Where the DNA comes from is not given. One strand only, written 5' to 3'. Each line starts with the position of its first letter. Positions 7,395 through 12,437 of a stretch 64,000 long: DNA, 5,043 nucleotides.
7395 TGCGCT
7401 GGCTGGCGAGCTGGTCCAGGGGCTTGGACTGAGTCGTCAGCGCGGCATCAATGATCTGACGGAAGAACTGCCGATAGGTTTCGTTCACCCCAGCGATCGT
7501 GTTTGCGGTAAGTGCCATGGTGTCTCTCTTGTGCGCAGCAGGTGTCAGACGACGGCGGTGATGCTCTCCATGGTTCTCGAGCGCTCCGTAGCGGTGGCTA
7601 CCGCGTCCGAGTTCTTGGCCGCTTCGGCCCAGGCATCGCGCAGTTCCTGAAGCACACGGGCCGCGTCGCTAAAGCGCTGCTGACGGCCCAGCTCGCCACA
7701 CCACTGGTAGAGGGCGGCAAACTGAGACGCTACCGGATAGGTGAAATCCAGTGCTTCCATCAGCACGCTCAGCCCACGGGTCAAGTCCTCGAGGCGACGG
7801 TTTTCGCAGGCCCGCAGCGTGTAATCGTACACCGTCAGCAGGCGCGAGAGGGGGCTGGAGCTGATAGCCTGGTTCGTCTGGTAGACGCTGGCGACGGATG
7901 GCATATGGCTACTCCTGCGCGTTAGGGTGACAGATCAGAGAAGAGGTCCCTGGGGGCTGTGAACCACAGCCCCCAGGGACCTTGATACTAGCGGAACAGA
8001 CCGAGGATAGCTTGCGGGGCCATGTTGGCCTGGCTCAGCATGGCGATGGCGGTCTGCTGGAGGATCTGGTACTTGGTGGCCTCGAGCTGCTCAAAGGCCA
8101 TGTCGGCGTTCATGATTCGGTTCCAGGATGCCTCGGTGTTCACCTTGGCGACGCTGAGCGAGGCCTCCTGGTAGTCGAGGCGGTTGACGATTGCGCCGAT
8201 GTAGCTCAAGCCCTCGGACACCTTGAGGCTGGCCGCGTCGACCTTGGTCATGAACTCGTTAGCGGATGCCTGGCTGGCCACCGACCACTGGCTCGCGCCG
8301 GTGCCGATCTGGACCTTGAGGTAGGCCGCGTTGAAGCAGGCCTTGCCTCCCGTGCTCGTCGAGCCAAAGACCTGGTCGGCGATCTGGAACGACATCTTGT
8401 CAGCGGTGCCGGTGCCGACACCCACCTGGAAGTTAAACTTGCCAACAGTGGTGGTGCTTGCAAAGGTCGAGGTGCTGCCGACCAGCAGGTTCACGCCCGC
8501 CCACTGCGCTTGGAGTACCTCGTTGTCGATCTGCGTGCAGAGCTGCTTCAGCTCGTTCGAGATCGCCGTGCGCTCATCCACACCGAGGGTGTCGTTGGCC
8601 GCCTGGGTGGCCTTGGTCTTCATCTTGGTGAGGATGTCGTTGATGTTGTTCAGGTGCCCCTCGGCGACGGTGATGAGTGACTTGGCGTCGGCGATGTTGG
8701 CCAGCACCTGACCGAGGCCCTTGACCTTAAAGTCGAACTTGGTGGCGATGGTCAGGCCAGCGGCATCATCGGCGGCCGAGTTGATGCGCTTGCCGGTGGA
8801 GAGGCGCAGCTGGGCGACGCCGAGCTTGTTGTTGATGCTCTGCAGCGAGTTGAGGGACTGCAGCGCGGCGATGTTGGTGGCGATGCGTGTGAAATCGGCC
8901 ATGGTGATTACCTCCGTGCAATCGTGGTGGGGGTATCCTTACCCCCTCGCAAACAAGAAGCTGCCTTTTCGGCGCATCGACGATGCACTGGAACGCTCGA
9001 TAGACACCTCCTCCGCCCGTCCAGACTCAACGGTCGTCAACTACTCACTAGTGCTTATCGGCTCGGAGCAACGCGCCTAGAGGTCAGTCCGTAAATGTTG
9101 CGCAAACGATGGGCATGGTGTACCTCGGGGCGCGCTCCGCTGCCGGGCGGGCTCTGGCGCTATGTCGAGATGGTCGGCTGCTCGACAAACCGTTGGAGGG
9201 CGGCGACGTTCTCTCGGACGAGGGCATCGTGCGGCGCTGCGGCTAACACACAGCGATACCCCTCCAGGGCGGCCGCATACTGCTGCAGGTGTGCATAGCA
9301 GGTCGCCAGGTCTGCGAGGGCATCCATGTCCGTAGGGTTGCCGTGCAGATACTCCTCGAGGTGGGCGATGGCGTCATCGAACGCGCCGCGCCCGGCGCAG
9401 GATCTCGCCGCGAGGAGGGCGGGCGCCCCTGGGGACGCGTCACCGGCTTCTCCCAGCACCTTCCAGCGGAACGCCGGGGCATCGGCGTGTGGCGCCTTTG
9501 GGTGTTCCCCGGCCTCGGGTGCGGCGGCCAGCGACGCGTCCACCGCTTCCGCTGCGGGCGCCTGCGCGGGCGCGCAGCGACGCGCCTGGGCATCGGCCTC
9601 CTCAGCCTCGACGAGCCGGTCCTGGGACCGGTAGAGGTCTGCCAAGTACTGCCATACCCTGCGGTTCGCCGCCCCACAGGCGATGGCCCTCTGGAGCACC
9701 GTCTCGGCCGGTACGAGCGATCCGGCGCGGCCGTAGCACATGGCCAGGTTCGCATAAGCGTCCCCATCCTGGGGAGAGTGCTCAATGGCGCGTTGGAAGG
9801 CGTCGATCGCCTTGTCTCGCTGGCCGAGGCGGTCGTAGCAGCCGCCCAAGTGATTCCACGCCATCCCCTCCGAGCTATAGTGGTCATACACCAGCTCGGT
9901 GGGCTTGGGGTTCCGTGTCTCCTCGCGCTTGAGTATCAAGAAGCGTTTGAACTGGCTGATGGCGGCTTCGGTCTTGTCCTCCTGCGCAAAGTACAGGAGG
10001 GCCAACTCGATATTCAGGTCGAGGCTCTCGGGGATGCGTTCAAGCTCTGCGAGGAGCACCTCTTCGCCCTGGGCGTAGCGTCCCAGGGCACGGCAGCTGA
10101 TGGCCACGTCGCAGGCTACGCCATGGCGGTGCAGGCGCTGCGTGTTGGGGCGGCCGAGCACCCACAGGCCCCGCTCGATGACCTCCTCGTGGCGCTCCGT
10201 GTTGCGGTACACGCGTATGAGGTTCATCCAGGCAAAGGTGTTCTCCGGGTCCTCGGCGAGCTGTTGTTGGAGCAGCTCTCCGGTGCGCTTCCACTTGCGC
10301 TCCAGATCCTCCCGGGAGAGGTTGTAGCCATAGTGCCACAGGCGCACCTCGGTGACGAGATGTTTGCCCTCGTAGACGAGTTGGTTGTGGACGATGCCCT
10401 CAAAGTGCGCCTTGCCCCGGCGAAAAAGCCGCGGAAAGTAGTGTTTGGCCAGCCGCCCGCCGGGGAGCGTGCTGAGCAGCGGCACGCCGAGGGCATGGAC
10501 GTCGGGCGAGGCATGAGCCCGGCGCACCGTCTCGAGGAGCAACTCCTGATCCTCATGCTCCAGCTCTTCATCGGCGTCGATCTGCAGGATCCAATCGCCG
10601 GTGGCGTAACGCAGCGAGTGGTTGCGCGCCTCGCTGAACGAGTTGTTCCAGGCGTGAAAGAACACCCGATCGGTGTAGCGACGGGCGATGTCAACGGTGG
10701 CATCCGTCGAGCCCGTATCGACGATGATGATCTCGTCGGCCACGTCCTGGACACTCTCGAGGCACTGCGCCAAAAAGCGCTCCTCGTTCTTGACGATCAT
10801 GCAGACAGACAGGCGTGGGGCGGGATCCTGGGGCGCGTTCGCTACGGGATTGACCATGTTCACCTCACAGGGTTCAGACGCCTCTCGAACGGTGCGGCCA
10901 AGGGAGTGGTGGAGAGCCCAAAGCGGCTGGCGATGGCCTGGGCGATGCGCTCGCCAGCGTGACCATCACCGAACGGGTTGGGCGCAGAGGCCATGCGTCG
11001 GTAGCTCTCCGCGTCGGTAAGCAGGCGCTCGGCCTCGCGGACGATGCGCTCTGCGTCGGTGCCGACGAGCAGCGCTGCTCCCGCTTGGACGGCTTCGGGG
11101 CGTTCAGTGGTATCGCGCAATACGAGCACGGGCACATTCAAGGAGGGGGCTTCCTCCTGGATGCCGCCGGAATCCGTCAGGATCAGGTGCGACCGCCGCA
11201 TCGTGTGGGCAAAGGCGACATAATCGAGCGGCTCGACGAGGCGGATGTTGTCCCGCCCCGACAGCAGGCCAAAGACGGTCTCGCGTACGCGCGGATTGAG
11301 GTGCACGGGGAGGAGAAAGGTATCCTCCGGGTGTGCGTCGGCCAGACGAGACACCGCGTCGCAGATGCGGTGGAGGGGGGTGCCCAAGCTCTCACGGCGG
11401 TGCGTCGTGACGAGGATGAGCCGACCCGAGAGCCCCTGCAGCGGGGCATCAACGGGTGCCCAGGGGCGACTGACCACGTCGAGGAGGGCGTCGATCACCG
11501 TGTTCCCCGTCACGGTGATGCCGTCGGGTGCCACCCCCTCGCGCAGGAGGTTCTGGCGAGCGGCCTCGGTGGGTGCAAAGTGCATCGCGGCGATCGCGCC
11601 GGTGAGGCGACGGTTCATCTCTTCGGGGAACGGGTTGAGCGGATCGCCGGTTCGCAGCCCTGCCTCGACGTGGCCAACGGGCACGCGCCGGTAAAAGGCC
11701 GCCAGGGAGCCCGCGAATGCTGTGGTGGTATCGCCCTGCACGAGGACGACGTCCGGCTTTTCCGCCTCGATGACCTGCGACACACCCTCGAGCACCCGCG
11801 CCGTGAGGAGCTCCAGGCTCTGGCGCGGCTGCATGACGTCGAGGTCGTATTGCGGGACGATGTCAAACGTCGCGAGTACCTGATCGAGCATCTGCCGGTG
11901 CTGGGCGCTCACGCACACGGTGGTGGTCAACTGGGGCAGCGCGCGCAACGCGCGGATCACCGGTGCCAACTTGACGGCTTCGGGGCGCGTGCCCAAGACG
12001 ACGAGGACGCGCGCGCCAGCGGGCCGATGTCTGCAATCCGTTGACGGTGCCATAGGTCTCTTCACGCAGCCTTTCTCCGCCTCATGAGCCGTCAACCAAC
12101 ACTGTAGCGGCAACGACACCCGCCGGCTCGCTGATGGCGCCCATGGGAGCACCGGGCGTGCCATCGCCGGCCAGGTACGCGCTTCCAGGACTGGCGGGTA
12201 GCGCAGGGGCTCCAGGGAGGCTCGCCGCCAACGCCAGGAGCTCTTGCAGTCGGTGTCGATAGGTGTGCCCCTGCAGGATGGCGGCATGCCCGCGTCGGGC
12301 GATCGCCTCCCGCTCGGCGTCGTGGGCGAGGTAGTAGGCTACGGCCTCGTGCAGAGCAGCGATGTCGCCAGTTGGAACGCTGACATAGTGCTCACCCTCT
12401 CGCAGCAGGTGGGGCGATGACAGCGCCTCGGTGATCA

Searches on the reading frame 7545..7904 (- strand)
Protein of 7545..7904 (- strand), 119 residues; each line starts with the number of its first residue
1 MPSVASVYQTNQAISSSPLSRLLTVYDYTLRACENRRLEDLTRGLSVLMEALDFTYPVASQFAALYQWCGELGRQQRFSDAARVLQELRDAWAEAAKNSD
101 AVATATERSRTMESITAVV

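Call 21: search_protein_families(library=pfam, proteins=[window:7545-7904:-], max_evalue=0.001)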
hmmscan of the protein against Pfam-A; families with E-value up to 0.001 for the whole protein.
window:7545-7904:- (119 aa): 1 family
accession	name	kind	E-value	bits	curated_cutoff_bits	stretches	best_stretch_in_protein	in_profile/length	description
PF02561.19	FliS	-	1.3e-06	29.1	26.7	0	38-95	48-114/115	Flagellar protein FliS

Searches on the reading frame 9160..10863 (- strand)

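Call 21: search_protein_families(library=pfam, proteins=[window:9160-10863:-], max_evalue=0.001)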
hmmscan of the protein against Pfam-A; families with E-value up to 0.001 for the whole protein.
window:9160-10863:- (567 aa): 19 families
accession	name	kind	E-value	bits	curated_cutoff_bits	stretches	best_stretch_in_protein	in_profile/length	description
PF00535.33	Glycos_transf_2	-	4.3e-25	89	23.3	1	19-115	1-105/168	Glycosyl transferase family 2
PF14559.12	TPR_19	-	4.3e-19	69.1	25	2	347-409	5-67/68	Tetratricopeptide repeat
PF00515.34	TPR_1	-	2.3e-18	65.6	27.8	1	335-366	3-34/34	Tetratricopeptide repeat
PF13428.12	TPR_14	-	8.5e-15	54.2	23.5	1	335-374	3-42/44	Tetratricopeptide repeat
PF07719.23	TPR_2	-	1.4e-14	53.4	27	1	335-366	3-34/34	Tetratricopeptide repeat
PF23914.1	TPR_CcmH_CycH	-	1.8e-14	54.3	42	1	333-433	50-153/158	Cytochrome c-type biogenesis protein H TPR domain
PF13431.12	TPR_17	-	1.9e-14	53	24.4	1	355-381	1-27/34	Tetratricopeptide repeat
PF13432.12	TPR_16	-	1.8e-13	51.1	32.7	2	345-399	9-63/65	Tetratricopeptide repeat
PF13424.12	TPR_12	-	3e-10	40.6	30.1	1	334-395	4-73/77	Tetratricopeptide repeat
PF13181.12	TPR_8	-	4.6e-09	36.2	25.7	1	335-365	3-33/34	Tetratricopeptide repeat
PF13704.12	Glyco_tranf_2_4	-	4.2e-08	34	27.5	1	25-101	1-84/98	Glycosyl transferase family 2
PF13371.12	TPR_9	-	1.9e-06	28.2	35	0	492-550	8-66/73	Tetratricopeptide repeat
PF13174.12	TPR_6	-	7.7e-06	26.7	26.3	0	339-365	6-32/33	Tetratricopeptide repeat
PF12569.14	NatA_aux_su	-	4.2e-05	23.1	33.3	1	336-403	195-262/515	N-terminal acetyltransferase A, auxiliary subunit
PF14561.12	TPR_20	-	4.5e-05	24.1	25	0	498-534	7-43/90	Tetratricopeptide repeat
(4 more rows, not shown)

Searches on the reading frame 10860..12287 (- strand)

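Call 21: search_protein_families(library=pfam, proteins=[window:10860-12287:-], max_evalue=0.001)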
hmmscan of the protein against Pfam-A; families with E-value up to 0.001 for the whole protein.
window:10860-12287:- (475 aa): 3 families
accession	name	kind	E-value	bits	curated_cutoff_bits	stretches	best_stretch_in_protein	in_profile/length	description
PF02350.25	Epimerase_2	-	1.9e-118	395.8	30.6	1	113-452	2-346/347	UDP-N-acetylglucosamine 2-epimerase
PF13579.12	Glyco_trans_4_4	-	2.7e-07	31.5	29.7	1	153-262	48-157/158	Glycosyl transferase 4-like domain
PF13439.12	Glyco_transf_4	-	5.5e-05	23.7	28.5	1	159-264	54-166/170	Glycosyltransferase Family 4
